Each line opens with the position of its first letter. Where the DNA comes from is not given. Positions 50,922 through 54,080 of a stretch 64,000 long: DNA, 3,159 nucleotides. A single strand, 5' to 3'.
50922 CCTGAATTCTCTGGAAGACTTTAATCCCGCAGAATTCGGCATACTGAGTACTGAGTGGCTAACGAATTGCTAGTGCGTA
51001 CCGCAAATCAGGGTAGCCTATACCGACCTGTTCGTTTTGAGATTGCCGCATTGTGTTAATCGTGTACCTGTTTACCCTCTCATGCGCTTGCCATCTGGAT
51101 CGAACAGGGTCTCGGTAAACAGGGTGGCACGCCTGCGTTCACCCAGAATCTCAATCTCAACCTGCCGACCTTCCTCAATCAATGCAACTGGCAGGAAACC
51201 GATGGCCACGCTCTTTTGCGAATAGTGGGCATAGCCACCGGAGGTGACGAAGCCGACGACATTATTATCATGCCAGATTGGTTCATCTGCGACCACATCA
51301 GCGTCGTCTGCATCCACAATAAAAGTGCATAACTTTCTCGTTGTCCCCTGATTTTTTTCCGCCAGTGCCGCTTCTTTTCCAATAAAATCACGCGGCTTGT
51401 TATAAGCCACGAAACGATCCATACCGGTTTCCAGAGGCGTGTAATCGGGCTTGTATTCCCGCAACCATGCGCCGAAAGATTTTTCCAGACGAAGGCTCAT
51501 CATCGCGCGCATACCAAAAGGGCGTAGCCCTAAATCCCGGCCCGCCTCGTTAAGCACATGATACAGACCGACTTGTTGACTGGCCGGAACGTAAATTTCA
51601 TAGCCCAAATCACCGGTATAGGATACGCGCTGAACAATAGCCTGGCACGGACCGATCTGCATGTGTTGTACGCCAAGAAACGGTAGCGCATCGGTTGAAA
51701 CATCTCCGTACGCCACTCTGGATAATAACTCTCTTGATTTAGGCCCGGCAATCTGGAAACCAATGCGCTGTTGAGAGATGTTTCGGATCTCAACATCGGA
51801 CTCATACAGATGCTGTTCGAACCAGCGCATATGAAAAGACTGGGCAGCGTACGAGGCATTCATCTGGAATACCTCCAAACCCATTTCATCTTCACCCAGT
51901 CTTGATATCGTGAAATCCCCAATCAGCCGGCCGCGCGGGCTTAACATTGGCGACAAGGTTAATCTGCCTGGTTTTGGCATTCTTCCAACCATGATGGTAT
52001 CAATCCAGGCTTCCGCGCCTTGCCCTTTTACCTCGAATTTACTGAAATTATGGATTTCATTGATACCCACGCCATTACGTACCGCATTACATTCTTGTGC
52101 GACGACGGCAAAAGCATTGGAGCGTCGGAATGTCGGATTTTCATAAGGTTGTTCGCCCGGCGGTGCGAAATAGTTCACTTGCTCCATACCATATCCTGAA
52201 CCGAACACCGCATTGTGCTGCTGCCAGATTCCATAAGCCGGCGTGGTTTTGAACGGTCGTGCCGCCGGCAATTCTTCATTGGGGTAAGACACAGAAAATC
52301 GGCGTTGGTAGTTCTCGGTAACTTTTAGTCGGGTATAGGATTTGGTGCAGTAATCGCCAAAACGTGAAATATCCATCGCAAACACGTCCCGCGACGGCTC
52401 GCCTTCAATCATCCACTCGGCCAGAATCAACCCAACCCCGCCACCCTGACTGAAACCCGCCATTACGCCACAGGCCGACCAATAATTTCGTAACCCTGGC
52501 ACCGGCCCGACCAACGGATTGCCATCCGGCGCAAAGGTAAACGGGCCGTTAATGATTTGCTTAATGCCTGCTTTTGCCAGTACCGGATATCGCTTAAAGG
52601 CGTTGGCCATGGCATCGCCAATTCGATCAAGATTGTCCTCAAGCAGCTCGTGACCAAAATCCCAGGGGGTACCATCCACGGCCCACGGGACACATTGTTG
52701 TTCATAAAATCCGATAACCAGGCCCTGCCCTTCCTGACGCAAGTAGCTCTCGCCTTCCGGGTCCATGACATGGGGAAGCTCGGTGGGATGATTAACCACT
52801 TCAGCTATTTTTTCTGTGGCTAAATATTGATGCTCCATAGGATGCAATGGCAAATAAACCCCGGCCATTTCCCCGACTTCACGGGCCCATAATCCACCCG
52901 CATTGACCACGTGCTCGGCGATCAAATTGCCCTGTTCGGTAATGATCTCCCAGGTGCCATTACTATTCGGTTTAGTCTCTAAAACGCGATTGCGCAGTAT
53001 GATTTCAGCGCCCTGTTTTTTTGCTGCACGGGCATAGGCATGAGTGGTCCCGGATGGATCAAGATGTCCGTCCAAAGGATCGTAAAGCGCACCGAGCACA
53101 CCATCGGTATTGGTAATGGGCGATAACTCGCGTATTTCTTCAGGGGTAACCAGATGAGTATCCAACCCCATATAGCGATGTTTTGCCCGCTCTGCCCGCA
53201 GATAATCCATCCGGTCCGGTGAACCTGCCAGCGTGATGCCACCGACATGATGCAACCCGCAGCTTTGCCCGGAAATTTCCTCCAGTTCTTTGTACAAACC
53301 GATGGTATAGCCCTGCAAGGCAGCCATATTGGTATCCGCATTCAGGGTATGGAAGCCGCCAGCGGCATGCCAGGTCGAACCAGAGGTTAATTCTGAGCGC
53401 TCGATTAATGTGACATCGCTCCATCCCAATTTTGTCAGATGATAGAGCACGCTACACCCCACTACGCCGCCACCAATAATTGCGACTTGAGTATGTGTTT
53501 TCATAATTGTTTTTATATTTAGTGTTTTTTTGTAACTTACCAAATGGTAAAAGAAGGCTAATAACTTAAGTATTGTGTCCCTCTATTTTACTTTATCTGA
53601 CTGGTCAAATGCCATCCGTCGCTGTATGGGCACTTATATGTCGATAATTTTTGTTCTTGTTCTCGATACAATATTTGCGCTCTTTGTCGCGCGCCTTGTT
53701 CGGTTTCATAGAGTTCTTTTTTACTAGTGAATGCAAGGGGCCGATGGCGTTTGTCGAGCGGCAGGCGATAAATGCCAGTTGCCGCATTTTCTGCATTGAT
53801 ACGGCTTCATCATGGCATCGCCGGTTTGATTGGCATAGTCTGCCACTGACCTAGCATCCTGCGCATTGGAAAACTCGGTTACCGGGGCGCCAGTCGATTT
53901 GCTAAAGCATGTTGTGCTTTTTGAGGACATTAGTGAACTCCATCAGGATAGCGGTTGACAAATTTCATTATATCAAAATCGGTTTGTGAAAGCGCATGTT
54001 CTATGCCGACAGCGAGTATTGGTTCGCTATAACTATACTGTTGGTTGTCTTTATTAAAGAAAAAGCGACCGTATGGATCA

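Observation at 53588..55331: Viperin-like (pVip) antiviral islet inserted between two methylamine-catabolism genes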

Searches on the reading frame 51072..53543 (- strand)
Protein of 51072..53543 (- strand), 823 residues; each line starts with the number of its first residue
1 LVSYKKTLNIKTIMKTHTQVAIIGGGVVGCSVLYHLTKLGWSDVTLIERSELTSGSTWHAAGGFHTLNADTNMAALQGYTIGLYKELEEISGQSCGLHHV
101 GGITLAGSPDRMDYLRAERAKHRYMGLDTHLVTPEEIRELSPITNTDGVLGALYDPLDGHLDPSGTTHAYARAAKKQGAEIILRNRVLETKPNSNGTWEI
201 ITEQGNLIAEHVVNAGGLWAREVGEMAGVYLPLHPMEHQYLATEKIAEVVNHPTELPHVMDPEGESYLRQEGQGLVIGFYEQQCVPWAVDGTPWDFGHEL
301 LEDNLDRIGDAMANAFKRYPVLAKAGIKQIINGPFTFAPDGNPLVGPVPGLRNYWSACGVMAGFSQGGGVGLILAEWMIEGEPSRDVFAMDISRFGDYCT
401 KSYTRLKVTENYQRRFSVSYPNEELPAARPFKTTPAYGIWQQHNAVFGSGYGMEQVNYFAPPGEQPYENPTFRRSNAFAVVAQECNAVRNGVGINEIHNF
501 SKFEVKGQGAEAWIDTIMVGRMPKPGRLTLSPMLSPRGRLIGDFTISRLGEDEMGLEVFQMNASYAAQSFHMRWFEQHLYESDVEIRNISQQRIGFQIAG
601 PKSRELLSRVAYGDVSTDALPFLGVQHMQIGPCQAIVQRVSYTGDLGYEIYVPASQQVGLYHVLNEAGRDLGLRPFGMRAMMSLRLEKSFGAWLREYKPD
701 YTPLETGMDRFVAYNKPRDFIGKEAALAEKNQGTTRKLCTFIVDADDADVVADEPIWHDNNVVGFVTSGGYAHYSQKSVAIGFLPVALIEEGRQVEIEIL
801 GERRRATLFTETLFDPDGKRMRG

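Call 3: search_protein_families(library=pfam, proteins=[window:51072-53543:-], max_evalue=0.01)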
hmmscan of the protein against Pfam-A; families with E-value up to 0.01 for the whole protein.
window:51072-53543:- (823 aa): 9 families
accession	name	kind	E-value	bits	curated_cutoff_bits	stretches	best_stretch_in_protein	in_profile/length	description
PF01266.30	DAO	-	3.8e-68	231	27.9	1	20-377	2-353/353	FAD dependent oxidoreductase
PF01571.26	GCV_T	-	3.7e-56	190.6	25.6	1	441-710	6-254/255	Aminomethyltransferase folate-binding domain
PF08669.17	GCV_T_C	-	1.4e-18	67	25.9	1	736-815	1-80/80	Glycine cleavage T-protein C-terminal barrel domain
PF16350.10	FAO_M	-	1e-15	58.1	27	1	380-433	1-55/56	FAD dependent oxidoreductase central domain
PF00070.33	Pyr_redox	-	2.9e-06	28.2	22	1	20-51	2-32/82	Pyridine nucleotide-disulphide oxidoreductase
PF07992.20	Pyr_redox_2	-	0.00028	20.9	26.1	1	18-51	143-175/291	Pyridine nucleotide-disulphide oxidoreductase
PF13454.12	NAD_binding_9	-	0.0009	19.7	21.8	1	21-71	1-55/155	FAD-NAD(P)-binding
PF13738.12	Pyr_redox_3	-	0.0023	17.7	30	0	22-53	2-33/305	Pyridine nucleotide-disulphide oxidoreductase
PF13450.12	NAD_binding_8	-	0.0034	18.1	21.9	0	22-61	1-41/68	NAD(P)-binding Rossmann-like domain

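Call 28: find_encoding_contigs(protein=window:51072-53504:-, flank=5000, max_places=10)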
Protein window:51072-53504:- (810 aa): 2 contigs read that carry it; 1 place shown.
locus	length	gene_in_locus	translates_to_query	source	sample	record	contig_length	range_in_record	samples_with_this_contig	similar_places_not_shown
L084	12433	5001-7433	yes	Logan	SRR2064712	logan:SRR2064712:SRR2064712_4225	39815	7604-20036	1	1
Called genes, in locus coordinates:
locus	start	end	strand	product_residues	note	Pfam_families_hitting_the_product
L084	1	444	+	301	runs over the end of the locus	PF01370:Epimerase, PF04321:RmlD_sub_bind, PF16363:GDP_Man_Dehyd, PF08338:DUF1731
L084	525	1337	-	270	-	PF12974:Phosphonate-bd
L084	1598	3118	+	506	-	PF06253:MTTB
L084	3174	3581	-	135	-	PF13744:HTH_37 (weak), PF12844:HTH_19, PF13560:HTH_31, PF01381:HTH_3, PF13443:HTH_26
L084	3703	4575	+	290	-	PF04055:Radical_SAM, PF13353:Fer4_12 (faint)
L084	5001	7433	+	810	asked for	PF00070:Pyr_redox (faint), PF01266:DAO, PF16350:FAO_M, PF01571:GCV_T, PF08669:GCV_T_C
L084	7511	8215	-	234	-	PF00702:Hydrolase, PF13419:HAD_2, PF13242:Hydrolase_like (weak)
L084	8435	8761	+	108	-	PF01521:Fe-S_biosyn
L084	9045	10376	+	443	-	PF00919:UPF0004, PF04055:Radical_SAM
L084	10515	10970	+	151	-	PF00334:NDK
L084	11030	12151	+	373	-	PF21016:RlmN_N, PF04055:Radical_SAM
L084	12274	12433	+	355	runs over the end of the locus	PF12844:HTH_19 (weak), PF13413:HTH_25, PF13464:RodZ_C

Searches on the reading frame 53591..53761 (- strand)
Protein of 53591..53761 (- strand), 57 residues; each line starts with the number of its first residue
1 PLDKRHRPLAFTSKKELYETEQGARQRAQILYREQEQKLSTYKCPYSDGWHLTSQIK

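Call 10: search_protein_families(library=pfam, proteins=[window:53591-53761:-], max_evalue=10)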
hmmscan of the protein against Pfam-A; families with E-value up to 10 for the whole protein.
seq(57 aa): 0 families

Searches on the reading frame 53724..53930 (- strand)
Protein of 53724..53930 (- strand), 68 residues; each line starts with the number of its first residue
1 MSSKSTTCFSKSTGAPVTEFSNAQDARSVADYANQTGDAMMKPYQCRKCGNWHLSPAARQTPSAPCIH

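Call 3: search_protein_families(library=pfam, proteins=[window:53724-53930:-], max_evalue=0.01)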
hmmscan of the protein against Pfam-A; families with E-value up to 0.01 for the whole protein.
window:53724-53930:- (68 aa): 0 families

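Call 4: search_protein_families(library=padloc, proteins=[window:53724-53930:-], max_evalue=0.01)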
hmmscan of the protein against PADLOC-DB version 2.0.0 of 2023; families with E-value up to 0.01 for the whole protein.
window:53724-53930:- (68 aa): 0 families

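Call 5: search_protein_families(library=ncbifam, proteins=[window:53724-53930:-], max_evalue=0.01)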
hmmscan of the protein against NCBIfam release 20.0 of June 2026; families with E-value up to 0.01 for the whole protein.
window:53724-53930:- (68 aa): 0 families

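Call 10: search_protein_families(library=pfam, proteins=[window:53727-53930:-], max_evalue=10)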
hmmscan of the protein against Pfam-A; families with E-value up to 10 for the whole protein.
seq(68 aa): 1 family
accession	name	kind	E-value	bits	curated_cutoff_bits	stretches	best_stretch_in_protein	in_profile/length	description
PF21849.1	DUF6908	-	0.26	11.6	27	1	23-44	39-60/123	Domain of unknown function (DUF6908)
